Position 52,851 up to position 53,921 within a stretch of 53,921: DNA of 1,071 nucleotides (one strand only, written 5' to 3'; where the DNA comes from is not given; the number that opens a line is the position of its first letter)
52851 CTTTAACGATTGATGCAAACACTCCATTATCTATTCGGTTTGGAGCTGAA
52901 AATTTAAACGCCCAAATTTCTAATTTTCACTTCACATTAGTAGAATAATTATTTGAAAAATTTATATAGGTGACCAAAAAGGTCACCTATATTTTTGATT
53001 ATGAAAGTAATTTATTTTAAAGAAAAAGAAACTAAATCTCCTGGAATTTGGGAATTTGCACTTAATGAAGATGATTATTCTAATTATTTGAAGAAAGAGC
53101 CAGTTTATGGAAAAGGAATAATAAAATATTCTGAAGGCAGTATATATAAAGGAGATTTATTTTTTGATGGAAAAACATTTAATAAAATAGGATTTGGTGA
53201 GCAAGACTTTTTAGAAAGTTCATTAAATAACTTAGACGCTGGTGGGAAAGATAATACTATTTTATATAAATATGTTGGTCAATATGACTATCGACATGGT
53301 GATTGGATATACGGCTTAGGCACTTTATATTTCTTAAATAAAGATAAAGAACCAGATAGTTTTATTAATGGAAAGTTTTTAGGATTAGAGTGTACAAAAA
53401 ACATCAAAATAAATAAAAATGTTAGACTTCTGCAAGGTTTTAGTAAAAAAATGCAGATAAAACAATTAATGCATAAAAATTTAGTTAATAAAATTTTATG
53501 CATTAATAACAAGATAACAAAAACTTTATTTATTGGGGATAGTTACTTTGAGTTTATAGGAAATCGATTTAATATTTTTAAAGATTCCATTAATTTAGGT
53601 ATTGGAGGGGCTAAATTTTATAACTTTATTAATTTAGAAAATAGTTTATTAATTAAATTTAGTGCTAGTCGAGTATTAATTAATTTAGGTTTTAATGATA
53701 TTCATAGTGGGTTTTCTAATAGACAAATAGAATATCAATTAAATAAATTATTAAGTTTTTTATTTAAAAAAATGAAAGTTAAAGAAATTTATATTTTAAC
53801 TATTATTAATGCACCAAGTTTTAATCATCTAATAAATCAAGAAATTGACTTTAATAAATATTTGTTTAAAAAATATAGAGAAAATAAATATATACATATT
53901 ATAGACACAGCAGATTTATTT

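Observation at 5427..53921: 48-kb lipoprotein-anchored glycan-utilisation super-locus with PUL-like logic but no SusC/D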

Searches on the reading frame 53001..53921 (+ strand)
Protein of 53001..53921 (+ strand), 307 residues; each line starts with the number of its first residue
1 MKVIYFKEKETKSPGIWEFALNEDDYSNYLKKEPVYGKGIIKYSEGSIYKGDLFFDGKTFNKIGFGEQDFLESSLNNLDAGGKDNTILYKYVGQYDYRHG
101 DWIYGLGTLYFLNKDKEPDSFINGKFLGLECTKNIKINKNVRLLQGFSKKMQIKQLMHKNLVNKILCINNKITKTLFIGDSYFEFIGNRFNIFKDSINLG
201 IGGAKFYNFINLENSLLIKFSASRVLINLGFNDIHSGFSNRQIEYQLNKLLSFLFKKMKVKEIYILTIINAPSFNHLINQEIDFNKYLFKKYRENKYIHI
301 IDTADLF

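Call 10: search_protein_families(library=pfam, proteins=[window:53001-53921:+], max_evalue=0.01)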
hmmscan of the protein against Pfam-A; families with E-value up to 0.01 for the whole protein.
window:53001-53921:+ (307 aa): 2 families
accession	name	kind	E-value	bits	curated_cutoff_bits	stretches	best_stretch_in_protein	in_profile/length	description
PF17182.10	OSK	-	0.00014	21.6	27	1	218-302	67-150/202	OSK domain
PF13472.12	Lipase_GDSL_2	-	0.0019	19.1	32.9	1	195-303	34-149/178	GDSL-like Lipase/Acylhydrolase family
